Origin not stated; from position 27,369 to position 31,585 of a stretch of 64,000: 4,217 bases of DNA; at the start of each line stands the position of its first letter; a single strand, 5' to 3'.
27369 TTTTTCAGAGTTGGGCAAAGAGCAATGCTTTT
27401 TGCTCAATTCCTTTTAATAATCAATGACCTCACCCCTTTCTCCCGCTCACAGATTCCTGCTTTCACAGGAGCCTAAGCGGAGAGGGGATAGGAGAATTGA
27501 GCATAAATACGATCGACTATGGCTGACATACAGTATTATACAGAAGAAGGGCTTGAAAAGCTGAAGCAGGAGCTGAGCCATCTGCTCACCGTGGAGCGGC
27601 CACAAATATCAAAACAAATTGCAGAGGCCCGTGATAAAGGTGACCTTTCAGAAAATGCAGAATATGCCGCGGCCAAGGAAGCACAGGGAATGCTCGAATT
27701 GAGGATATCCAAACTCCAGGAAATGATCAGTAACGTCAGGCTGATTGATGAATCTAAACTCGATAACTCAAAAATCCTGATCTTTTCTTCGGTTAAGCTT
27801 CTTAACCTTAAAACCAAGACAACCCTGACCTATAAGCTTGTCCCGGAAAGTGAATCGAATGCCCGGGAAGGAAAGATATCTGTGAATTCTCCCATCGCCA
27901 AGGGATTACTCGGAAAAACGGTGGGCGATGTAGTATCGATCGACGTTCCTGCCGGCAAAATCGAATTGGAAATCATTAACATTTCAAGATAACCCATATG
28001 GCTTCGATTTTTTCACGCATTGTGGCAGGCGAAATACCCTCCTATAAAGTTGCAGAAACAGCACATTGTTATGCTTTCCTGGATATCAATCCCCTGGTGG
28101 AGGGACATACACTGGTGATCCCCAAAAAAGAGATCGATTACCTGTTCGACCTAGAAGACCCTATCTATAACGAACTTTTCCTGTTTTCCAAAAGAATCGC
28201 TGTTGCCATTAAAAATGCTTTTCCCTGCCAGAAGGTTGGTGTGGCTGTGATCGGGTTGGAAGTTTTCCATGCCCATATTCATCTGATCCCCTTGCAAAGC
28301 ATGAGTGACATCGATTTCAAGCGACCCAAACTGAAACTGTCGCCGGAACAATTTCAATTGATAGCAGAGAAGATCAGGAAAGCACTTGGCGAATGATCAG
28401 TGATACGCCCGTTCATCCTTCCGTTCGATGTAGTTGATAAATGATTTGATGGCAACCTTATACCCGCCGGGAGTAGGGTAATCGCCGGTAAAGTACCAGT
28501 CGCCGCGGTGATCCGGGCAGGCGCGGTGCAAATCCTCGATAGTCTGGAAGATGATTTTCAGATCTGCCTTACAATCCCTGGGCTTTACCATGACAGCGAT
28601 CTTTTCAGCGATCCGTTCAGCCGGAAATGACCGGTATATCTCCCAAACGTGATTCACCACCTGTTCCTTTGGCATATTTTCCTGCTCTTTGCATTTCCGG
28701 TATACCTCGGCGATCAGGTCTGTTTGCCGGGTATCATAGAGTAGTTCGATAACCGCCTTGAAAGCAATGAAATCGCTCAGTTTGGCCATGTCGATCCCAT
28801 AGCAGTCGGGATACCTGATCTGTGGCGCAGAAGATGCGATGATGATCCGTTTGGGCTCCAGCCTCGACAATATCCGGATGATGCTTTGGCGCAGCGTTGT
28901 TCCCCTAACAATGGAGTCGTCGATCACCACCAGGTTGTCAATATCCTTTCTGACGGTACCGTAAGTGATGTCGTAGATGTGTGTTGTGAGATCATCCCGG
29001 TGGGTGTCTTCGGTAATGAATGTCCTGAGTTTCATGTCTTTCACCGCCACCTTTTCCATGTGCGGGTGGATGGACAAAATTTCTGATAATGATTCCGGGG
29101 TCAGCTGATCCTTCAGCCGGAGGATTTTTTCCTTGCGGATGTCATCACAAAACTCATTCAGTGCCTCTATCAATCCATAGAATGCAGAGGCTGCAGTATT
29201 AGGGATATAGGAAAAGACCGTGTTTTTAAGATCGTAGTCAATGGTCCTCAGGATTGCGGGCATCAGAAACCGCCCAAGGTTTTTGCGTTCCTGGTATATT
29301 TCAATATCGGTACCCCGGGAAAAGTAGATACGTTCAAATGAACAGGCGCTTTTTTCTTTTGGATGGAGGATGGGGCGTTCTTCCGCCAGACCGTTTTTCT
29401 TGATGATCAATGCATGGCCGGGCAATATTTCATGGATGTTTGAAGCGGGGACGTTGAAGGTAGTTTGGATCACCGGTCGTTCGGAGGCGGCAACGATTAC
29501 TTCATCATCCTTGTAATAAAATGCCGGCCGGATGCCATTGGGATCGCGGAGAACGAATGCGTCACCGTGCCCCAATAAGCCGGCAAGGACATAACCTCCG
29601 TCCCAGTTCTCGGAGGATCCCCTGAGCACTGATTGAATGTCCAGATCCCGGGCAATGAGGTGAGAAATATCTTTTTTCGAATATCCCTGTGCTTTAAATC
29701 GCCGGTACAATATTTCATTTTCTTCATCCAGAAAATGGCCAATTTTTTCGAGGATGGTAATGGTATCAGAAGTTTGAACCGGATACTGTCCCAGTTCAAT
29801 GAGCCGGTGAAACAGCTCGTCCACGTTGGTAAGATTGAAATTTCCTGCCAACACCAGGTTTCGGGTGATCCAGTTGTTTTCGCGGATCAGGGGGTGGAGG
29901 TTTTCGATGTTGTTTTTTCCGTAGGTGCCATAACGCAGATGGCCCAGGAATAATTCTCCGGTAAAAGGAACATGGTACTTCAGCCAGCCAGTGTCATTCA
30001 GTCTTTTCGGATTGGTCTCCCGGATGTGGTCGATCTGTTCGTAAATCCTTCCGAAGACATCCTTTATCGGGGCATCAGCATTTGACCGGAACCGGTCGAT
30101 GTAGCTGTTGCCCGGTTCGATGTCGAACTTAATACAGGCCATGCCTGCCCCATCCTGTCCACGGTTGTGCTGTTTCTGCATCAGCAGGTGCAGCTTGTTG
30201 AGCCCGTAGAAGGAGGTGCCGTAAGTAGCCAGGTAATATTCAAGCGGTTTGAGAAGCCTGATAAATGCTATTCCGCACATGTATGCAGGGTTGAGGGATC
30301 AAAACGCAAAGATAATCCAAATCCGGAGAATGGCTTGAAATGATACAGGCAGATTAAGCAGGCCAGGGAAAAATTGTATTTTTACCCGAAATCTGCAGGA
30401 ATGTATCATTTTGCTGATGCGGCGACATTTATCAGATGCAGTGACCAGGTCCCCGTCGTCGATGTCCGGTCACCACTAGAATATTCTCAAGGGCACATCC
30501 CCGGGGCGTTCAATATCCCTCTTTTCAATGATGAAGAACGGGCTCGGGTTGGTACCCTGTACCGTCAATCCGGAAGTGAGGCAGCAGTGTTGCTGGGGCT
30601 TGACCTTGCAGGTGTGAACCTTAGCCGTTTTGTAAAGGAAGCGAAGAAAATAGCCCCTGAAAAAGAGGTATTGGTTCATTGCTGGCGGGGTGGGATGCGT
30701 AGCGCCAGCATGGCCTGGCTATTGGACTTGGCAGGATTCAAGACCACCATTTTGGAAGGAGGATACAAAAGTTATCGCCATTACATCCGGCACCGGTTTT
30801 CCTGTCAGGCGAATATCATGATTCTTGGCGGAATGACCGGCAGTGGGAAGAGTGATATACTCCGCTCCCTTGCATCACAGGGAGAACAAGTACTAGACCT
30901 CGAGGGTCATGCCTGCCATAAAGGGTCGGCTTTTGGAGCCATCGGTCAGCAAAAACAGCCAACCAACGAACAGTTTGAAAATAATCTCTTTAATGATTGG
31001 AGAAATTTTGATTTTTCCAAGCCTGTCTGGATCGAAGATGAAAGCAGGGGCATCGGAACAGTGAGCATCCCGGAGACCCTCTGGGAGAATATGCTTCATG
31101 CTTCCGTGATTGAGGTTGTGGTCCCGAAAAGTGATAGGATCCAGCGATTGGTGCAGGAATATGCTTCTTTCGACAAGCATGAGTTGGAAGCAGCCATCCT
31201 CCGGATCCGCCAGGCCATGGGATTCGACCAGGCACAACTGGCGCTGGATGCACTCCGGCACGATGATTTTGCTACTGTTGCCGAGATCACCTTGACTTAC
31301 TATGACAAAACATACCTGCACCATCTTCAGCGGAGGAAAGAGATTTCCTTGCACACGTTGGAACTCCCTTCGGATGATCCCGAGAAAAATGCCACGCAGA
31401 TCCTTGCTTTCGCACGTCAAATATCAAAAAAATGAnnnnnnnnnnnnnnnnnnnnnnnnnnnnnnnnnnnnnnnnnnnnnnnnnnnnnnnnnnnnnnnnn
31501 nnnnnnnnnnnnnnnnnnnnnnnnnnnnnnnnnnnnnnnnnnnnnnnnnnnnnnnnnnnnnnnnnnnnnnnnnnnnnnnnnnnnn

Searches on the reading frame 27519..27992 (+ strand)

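Call 18: search_protein_families(library=pfam, proteins=[window:27519-27992:+], max_evalue=0.001)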
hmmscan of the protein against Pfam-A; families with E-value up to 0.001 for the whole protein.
window:27519-27992:+ (157 aa): 2 families
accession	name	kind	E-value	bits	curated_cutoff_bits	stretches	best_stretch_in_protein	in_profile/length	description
PF03449.20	GreA_GreB_N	-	8.4e-29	100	24.5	1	6-74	2-70/71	Transcription elongation factor, N-terminal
PF01272.25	GreA_GreB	-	2.6e-23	82.3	26.9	1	83-156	3-76/77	Transcription elongation factor, GreA/GreB, C-term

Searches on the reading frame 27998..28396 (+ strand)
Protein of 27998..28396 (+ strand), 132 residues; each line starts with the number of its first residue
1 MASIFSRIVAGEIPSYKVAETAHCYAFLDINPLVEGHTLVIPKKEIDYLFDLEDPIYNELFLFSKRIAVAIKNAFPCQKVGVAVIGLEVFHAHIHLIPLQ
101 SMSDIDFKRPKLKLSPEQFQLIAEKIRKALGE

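Call 18: search_protein_families(library=pfam, proteins=[window:27998-28396:+], max_evalue=0.001)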
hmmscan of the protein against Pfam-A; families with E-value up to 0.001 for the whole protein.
window:27998-28396:+ (132 aa): 3 families
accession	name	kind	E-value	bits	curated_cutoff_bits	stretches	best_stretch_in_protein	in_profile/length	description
PF01230.28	HIT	-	1.3e-19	71.1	21.5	1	11-100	2-96/98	HIT domain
PF11969.13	DcpS_C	-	1.3e-08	35.7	24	1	4-105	3-108/114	Scavenger mRNA decapping enzyme C-term binding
PF04677.20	CwfJ_C_1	-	0.00026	21.3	21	1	21-102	32-112/122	Protein similar to CwfJ C-terminus 1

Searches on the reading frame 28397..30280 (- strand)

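Call 18: search_protein_families(library=pfam, proteins=[window:28397-30280:-], max_evalue=0.001)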
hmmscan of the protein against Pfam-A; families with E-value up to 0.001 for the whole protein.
window:28397-30280:- (627 aa): 3 families
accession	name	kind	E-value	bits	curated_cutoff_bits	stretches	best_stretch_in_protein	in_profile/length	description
PF13522.11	GATase_6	-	9.3e-05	22.9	27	0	106-178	8-75/130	Glutamine amidotransferase domain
PF13537.11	GATase_7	-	9.8e-05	22.8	25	0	240-271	89-121/123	Glutamine amidotransferase domain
PF13230.11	GATase_4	-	0.00082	18.8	23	0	104-183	67-140/272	Glutamine amidotransferases class-II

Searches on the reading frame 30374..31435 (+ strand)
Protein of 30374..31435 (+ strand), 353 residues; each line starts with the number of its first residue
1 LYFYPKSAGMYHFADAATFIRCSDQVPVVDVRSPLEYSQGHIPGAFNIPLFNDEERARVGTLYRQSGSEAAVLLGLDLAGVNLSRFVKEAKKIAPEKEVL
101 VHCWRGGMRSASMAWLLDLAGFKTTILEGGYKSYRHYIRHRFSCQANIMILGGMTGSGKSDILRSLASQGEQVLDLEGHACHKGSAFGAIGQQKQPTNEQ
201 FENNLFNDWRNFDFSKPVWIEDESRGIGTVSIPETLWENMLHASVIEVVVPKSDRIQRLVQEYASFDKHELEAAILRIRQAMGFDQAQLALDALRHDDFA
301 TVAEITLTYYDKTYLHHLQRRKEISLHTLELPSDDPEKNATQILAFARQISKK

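Call 18: search_protein_families(library=pfam, proteins=[window:30374-31435:+], max_evalue=0.001)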
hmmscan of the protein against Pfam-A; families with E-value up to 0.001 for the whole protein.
window:30374-31435:+ (353 aa): 1 family
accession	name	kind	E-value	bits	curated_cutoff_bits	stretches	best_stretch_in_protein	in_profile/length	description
PF00581.25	Rhodanese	-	2.3e-15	57.3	22.2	1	25-135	13-100/102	Rhodanese-like domain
